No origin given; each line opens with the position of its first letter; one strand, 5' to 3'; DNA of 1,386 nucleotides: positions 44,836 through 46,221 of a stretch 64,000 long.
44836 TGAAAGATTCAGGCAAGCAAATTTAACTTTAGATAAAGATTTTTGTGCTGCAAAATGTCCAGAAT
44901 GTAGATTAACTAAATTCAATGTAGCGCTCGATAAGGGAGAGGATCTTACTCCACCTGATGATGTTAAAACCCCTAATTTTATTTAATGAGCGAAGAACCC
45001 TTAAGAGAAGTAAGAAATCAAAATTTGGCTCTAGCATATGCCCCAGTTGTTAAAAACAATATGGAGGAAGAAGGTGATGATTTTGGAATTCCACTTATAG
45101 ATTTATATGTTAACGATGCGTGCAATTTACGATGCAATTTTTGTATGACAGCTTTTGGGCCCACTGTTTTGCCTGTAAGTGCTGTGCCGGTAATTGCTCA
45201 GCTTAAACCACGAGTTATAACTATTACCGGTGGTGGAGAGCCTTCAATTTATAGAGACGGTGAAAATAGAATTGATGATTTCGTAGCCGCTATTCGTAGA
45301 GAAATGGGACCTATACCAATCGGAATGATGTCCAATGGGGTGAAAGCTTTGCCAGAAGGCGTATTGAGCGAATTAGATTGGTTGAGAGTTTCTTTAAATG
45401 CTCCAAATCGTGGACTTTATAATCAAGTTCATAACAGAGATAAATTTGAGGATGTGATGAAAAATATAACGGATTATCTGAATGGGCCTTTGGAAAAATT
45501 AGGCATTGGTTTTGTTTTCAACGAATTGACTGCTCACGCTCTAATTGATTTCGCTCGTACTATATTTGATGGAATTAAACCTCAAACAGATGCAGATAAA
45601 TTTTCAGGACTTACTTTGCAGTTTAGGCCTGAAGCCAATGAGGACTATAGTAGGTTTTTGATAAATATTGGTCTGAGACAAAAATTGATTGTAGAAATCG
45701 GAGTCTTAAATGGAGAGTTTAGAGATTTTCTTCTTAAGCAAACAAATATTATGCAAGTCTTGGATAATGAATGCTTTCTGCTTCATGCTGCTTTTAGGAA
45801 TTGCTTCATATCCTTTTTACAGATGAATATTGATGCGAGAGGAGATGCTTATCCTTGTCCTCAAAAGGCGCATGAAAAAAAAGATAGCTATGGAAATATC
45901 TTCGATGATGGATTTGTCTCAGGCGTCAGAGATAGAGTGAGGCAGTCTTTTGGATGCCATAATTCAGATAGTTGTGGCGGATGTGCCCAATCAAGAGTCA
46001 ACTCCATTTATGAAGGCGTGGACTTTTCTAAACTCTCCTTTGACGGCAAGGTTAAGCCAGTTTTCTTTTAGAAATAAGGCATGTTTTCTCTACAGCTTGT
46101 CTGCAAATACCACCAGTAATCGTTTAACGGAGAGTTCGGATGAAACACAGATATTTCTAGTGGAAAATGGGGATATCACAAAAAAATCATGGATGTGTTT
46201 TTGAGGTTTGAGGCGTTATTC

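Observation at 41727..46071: AT-AT-rSAM-rSAM block mirrors the radical-SAM-dehydrogenase plus aminotransferase logic of butirosin biosynthesis (BtrN/BtrS)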

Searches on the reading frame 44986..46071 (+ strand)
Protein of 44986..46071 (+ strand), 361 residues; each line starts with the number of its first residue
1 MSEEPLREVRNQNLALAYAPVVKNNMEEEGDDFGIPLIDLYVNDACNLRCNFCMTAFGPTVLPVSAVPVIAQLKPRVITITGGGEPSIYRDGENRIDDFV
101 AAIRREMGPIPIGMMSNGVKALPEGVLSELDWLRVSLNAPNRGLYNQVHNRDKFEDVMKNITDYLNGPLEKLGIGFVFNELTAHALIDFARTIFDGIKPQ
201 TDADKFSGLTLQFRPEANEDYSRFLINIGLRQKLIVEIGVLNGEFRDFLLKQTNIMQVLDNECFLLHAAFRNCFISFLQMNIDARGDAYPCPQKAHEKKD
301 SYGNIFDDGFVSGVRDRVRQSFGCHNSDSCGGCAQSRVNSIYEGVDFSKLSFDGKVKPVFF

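Call 4: search_protein_families(library=pfam, proteins=[window:44986-46071:+], max_evalue=0.01)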
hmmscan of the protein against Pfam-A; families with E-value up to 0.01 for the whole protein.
window:44986-46071:+ (361 aa): 2 families
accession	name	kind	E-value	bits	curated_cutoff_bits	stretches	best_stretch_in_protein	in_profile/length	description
PF04055.27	Radical_SAM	-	1e-07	32.7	29.5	1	43-170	4-142/166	Radical SAM superfamily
PF13186.11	SPASM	-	0.0015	19.2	21.5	1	273-333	1-66/67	Iron-sulfur cluster-binding domain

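Call 5: search_protein_families(library=ncbifam, proteins=[window:44986-46071:+], max_evalue=0.01)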
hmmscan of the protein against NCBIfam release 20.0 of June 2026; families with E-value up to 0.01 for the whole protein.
window:44986-46071:+ (361 aa): 15 families
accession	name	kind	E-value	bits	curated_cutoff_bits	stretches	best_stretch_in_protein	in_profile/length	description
TIGR02666.1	moaA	equivalog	5.7e-09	35.4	284.05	1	41-179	15-165/336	GTP 3',8-cyclase MoaA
TIGR02668.1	moaA_archaeal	equivalog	5.3e-07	28.9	325.25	1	31-190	3-170/303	GTP 3',8-cyclase MoaA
NF047865.1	rSAM_PapB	equivalog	6.2e-06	25.7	340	1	273-335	247-308/330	PapB family radical SAM/SPASM ranthipeptide maturase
NF001199.0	PRK00164.2-1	equivalog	3e-05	23.3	231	1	40-181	16-163/308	GTP 3',8-cyclase MoaA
NF040492.1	not_ScfB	exception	7.3e-05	21.8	855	0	270-334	343-406/450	ScfB-related radical SAM/SPASM orphan maturase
TIGR03977.1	rSAM_pair_HxsC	equivalog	7.5e-05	21.7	267.9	1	40-190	29-187/292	His-Xaa-Ser system radical SAM maturase HxsC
NF033640.1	N_Twi_rSAM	subfamily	0.00027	20.2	170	0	7-56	81-131/398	twitch domain-containing radical SAM protein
TIGR04084.1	rSAM_AF0577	subfamily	0.00031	19.8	225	0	43-160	4-121/347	TIGR04084 family radical SAM/SPASM domain-containing protein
NF041298.1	rSAM_mat_DynA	equivalog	0.00057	19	450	1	246-333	229-311/356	dynobactin maturation radical SAM/SPASM protein DynA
TIGR03974.1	rSAM_six_Cys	equivalog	0.00079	18.4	425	0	279-334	353-407/451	thioether cross-link-forming SCIFF peptide maturase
TIGR03962.1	mycofact_rSAM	equivalog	0.0012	18.1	265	0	280-336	248-303/339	mycofactocin radical SAM maturase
TIGR04321.1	spiroSPASM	subfamily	0.0016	17.2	250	0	129-166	342-378/510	spiro-SPASM protein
TIGR04038.1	tatD_link_rSAM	subfamily_domain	0.0026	17.6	129.7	0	42-165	14-150/192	TatD family nuclease-associated radical SAM protein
NF038283.1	viperin_w_prok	equivalog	0.0042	16.3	180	0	38-143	4-120/281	viperin family antiviral radical SAM protein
TIGR04085.1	rSAM_more_4Fe4S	domain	0.0051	17.2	27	0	275-334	3-65/93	SPASM domain-containing protein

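Call 9: search_solved_structures(query=window:44986-46071:+, max_evalue=1, show_alignments=2)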
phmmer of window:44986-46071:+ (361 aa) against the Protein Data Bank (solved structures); distinct sequences matched with E-value up to 1: 4.
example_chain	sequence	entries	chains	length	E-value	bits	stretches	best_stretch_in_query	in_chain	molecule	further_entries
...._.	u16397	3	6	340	8.3e-05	25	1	27-164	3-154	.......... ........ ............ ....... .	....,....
2fb2_A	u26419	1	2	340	8.5e-05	25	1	27-164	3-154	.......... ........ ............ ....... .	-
8wm2_A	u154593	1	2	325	0.063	15.5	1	42-124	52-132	Fe-S radical SAM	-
5wgg_A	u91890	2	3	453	0.59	12.4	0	36-58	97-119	Radical SAM domain protein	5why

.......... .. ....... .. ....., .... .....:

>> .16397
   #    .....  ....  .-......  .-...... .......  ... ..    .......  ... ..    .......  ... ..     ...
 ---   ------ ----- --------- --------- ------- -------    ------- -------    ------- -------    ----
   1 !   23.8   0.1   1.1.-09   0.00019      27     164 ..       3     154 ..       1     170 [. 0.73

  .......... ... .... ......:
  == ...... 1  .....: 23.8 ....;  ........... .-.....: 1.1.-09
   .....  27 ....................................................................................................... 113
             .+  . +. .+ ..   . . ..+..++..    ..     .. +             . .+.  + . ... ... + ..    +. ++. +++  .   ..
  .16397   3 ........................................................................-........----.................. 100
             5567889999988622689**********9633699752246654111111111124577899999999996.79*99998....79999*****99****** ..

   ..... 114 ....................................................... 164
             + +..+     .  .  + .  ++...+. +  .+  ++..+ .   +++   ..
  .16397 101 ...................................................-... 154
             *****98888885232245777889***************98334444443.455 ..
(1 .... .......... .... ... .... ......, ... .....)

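Call 19: find_homologous_proteins(query=window:44986-46071:+, max_evalue=0.00001)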
Query window:44986-46071:+ (361 aa): 17 proteins with E <= 0.00001 among 1717 candidates.
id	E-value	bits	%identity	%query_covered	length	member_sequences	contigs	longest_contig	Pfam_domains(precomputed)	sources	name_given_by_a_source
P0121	1.3e-245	832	100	100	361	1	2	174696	PF04055.28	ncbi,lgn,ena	-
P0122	1.2e-206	704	83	100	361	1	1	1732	PF04055.28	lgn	-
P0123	6.8e-185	632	74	100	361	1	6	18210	PF04055.28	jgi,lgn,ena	-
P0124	2.8e-180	617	73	100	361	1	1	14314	PF04055.28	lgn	-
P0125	1.6e-161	555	66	99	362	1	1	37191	PF04055.28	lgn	-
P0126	8.3e-113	395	49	100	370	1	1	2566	-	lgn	-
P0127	8.7e-111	389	48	99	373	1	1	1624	PF04055.28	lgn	-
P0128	2.8e-110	387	47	100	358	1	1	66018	PF13186.12,PF04055.28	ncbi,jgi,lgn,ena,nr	ncbi:radical SAM protein [Patescibacteria group bacterium]|nr:radical SAM protein [Patescibacteria g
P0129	7.2e-106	372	47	99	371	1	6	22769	PF04055.28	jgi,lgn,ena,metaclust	metaclust:\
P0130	1.8e-105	371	48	100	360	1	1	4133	PF04055.28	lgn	-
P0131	9.6e-98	346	45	99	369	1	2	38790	PF04055.28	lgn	-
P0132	1.0e-94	336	45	99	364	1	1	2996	PF04055.28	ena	-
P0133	6.4e-91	323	43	100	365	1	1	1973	PF04055.28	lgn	-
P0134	2.3e-89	318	42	97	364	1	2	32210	PF04055.28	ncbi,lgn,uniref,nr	ncbi:radical SAM protein [Bacillus pseudomycoides]|uniref:radical SAM protein n=1 Tax=Bacillus pseud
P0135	3.3e-86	308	40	99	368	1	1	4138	PF04055.28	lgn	-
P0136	1.0e-74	270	38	100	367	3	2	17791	PF04055.28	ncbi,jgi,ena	-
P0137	4.2e-7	47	28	76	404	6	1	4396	PF13186.12,PF04055.28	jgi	-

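Call 20: find_encoding_contigs(protein=P0134, flank=10000, max_places=2)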
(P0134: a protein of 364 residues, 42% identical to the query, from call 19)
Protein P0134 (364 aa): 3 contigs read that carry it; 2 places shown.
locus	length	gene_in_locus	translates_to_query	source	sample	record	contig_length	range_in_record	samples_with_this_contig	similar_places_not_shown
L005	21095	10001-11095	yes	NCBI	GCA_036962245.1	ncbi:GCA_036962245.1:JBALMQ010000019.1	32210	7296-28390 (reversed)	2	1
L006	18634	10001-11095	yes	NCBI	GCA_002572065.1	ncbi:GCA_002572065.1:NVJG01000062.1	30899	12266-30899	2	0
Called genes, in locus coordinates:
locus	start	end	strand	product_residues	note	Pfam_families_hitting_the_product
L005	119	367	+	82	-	-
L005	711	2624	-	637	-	PF13328:HD_4, PF01966:HD, PF04607:RelA_SpoT (weak), PF02824:TGS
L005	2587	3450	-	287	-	PF02585:PIG-L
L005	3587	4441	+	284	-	-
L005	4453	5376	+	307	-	PF01073:3Beta_HSD, PF01370:Epimerase, PF02719:Polysacc_synt_2, PF04321:RmlD_sub_bind, PF13460:NAD_binding_10, PF16363:GDP_Man_Dehyd, PF07993:NAD_binding_4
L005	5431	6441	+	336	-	PF00535:Glycos_transf_2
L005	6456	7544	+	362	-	-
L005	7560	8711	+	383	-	PF01041:DegT_DnrJ_EryC1, PF00266:Aminotran_5 (weak)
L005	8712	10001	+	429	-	-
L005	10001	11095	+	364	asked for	PF04055:Radical_SAM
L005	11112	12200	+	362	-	PF00266:Aminotran_5 (weak), PF01041:DegT_DnrJ_EryC1, PF01053:Cys_Met_Meta_PP (weak), PF01212:Beta_elim_lyase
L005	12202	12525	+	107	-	-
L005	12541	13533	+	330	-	-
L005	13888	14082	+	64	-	PF08282:Hydrolase_3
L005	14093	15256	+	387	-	PF00266:Aminotran_5, PF01041:DegT_DnrJ_EryC1 (weak)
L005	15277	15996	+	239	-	-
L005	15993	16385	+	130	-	PF00293:NUDIX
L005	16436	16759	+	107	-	-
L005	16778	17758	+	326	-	-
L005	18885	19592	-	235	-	PF03050:DDE_Tnp_IS66 (weak), PF00665:rve, PF13610:DDE_Tnp_IS240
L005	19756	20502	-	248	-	PF12784:PDDEXK_2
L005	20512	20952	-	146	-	-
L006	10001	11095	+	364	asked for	PF04055:Radical_SAM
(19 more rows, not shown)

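Call 21: find_encoding_contigs(protein=P0136, flank=10000, max_places=1)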
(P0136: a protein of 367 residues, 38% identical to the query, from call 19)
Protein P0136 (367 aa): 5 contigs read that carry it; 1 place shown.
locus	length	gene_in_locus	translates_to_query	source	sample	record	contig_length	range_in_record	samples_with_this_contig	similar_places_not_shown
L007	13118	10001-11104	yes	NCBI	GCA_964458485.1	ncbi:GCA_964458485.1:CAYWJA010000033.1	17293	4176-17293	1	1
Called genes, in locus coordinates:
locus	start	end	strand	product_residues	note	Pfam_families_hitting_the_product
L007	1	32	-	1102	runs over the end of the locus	PF07963:N_methyl, PF04773:FecR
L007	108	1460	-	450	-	-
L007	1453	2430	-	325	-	PF00535:Glycos_transf_2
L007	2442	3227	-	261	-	PF02585:PIG-L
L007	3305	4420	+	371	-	-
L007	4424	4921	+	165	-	PF13302:Acetyltransf_3, PF13420:Acetyltransf_4, PF13523:Acetyltransf_8, PF00583:Acetyltransf_1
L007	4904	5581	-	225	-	-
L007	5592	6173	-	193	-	PF01725:Ham1p_like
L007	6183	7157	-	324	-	PF04055:Radical_SAM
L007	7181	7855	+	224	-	PF01041:DegT_DnrJ_EryC1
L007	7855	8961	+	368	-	PF01041:DegT_DnrJ_EryC1, PF00155:Aminotran_1_2 (weak), PF01053:Cys_Met_Meta_PP (faint)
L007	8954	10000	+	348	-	PF04055:Radical_SAM, PF13186:SPASM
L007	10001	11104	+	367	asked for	PF04055:Radical_SAM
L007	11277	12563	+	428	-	-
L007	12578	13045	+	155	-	-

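Call 34: predict_structure(alignment_id=A2)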
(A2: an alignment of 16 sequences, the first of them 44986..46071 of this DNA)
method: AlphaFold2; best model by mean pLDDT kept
length: 361 residues; sequences in the alignment: 16
mean_pLDDT: 87.1   pTM: 0.87
mean pLDDT of the five models: 87.1, 86.8, 86.7, 85.6, 85.5
residues with pLDDT >= 90: 215; 70-90: 107; 50-70: 36; < 50: 3
segments of 3 or more residues with pLDDT < 50: 1-3
pLDDT, mean of each block of 10 residues (from residue 1): 51 87 84 90 83 69 97 96 84 96 97 93 94 89 82 90 93 91 92 95 91 84 87 95 94 89 68 93 92 67 94 93 89 84 86 76 77
secondary structure, 60 per line:
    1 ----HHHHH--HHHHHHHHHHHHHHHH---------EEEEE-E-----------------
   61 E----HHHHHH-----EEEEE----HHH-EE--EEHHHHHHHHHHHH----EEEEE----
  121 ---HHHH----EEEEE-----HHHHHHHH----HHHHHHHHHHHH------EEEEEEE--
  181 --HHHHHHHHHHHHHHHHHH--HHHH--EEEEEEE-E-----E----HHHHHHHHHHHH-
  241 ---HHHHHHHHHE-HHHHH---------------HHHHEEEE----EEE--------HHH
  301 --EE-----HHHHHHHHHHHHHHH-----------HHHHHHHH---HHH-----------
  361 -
elements in order: H5-9 H12-27 E37-41 H66-71 E77-81 H96-107 E112-116 H124-127 E132-136 H142-149 H154-165 E172-178 H183-200 H203-206 E209-215 H228-239 H244-252 H255-259 H275-278 E279-282 E287-289 H310-324 H336-343

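Call 37: fold_search(model_id=the predicted structure, library=pdb)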
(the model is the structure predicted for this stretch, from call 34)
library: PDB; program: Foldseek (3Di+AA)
matches with E <= 10: 1577; with E <= 0.001: 64
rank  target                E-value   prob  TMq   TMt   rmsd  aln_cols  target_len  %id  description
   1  8hzy_B                2.1e-11  1.00  0.61  0.50   5.7       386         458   16  The crystal structure of a Radical SAM Enzyme DesII (released 2024-07-10)
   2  8hzv_C                3.0e-11  1.00  0.64  0.50   5.5       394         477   16  The crystal structure of a Radical SAM Enzyme DesII (released 2024-07-10)
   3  8hzv_B                4.4e-11  1.00  0.60  0.48   6.5       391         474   15  The crystal structure of a Radical SAM Enzyme DesII (released 2024-07-10)
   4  8hzv_D                1.0e-10  1.00  0.60  0.47   5.7       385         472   16  The crystal structure of a Radical SAM Enzyme DesII (released 2024-07-10)
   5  8hzy_A                1.6e-10  1.00  0.60  0.48   6.1       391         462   16  The crystal structure of a Radical SAM Enzyme DesII (released 2024-07-10)
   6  8hzv_A                1.9e-10  1.00  0.64  0.50   5.0       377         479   16  The crystal structure of a Radical SAM Enzyme DesII (released 2024-07-10)
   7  5v1s_B                1.2e-09  1.00  0.50  0.43   6.7       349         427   15  Crystal structure of Streptococcus suis SuiB bound to S-adenosylmethionine (released 2017-08-30)
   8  5v1q_B                2.6e-09  1.00  0.50  0.43   8.0       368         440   15  Crystal structure of Streptococcus suis SuiB (released 2017-08-30)
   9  2fb2_B                2.9e-09  1.00  0.49  0.53   8.2       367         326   17  Structure of the MoaA Arg17/266/268/Ala triple mutant (released 2006-05-09)
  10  5v1s_A                4.3e-09  1.00  0.49  0.43   6.9       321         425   16  Crystal structure of Streptococcus suis SuiB bound to S-adenosylmethionine (released 2017-08-30)
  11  5why_B                6.1e-09  1.00  0.56  0.49   8.1       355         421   12  Structural Insights into Thioether Bond Formation in the Biosynthesis of Sactipeptides (released 2017-07-26)
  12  5v1t_A                7.2e-09  1.00  0.51  0.43   5.8       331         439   14  Crystal structure of Streptococcus suis SuiB bound to precursor peptide SuiA (released 2017-08-30)
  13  5wgg_A                7.7e-09  1.00  0.54  0.46   8.8       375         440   12  Structural Insights into Thioether Bond Formation in the Biosynthesis of Sactipeptides (released 2017-07-26)
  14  5v1q_A                8.6e-09  1.00  0.49  0.43   6.6       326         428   16  Crystal structure of Streptococcus suis SuiB (released 2017-08-30)
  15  5why_A                1.8e-08  1.00  0.53  0.46   8.6       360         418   12  Structural Insights into Thioether Bond Formation in the Biosynthesis of Sactipeptides (released 2017-07-26)
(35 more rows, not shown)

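Call 54: find_encoding_contigs(protein=P0125, flank=10000, max_places=1)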
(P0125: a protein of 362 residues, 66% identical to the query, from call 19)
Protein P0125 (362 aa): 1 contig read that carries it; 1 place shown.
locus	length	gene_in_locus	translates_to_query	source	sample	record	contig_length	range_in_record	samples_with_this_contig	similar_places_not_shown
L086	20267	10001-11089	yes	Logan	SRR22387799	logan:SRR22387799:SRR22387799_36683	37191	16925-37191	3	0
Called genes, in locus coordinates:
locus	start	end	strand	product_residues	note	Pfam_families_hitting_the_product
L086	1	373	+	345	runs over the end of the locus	PF01073:3Beta_HSD, PF01370:Epimerase, PF04321:RmlD_sub_bind, PF05368:NmrA (weak), PF13460:NAD_binding_10, PF16363:GDP_Man_Dehyd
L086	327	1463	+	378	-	PF00155:Aminotran_1_2, PF00266:Aminotran_5, PF01041:DegT_DnrJ_EryC1, PF01212:Beta_elim_lyase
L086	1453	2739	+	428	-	-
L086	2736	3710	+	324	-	PF00535:Glycos_transf_2, PF10111:Glyco_tranf_2_2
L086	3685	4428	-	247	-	PF02585:PIG-L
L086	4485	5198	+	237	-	PF13489:Methyltransf_23, PF05175:MTS (weak), PF13847:Methyltransf_31, PF08241:Methyltransf_11, PF08242:Methyltransf_12, PF13649:Methyltransf_25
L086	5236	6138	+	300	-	PF04055:Radical_SAM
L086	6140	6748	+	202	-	PF01725:Ham1p_like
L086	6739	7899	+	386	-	PF00155:Aminotran_1_2 (weak), PF01041:DegT_DnrJ_EryC1, PF01212:Beta_elim_lyase (weak)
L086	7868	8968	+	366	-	PF01041:DegT_DnrJ_EryC1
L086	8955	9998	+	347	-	PF04055:Radical_SAM, PF13186:SPASM (weak)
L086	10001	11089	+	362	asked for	PF04055:Radical_SAM (weak)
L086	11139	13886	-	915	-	PF16410:DUF5018, PF19755:DUF6242 (faint), PF22243:DUF5018-rel (faint), PF16410:DUF5018, PF00395:SLH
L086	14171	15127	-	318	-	PF13098:Thioredoxin_2 (faint), PF00085:Thioredoxin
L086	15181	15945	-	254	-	-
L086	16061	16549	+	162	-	-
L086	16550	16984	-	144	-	-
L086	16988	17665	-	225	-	-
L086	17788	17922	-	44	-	-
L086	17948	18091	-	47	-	PF10685:KGG (weak)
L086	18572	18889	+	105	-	-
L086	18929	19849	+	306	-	PF02012:BNR (faint), PF15902:Sortilin-Vps10 (weak)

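Call 55: find_encoding_contigs(protein=P0131, flank=10000, max_places=1)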
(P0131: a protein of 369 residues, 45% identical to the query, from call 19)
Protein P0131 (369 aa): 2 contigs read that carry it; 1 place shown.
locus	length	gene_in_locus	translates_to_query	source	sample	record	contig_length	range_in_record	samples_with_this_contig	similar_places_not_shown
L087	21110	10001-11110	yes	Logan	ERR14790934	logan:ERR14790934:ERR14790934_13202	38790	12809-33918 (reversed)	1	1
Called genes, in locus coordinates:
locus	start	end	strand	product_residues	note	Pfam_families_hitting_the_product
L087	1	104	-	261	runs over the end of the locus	PF02585:PIG-L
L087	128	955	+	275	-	PF00583:Acetyltransf_1, PF13673:Acetyltransf_10 (weak), PF13508:Acetyltransf_7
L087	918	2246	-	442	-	-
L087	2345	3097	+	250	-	PF02353:CMAS (weak), PF13489:Methyltransf_23, PF05219:DREV (faint), PF05175:MTS (weak), PF13847:Methyltransf_31, PF08241:Methyltransf_11, PF08242:Methyltransf_12, PF13649:Methyltransf_25, +1 more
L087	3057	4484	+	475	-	PF02310:B12-binding (weak)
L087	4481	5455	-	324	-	PF00535:Glycos_transf_2, PF13641:Glyco_tranf_2_3 (weak), PF10111:Glyco_tranf_2_2 (weak)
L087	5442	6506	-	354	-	-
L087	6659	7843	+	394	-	PF01041:DegT_DnrJ_EryC1, PF00266:Aminotran_5 (faint), PF01053:Cys_Met_Meta_PP, PF01212:Beta_elim_lyase (weak)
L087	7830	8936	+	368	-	PF00155:Aminotran_1_2 (weak), PF01041:DegT_DnrJ_EryC1, PF01212:Beta_elim_lyase (faint)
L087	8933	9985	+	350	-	PF04055:Radical_SAM, PF13186:SPASM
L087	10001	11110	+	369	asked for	PF04055:Radical_SAM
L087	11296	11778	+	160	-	-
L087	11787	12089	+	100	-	-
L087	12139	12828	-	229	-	-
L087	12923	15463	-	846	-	-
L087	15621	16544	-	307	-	PF01791:DeoC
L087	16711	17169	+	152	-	PF00011:HSP20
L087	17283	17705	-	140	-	-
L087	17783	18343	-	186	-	-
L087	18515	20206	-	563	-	-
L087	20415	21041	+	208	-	-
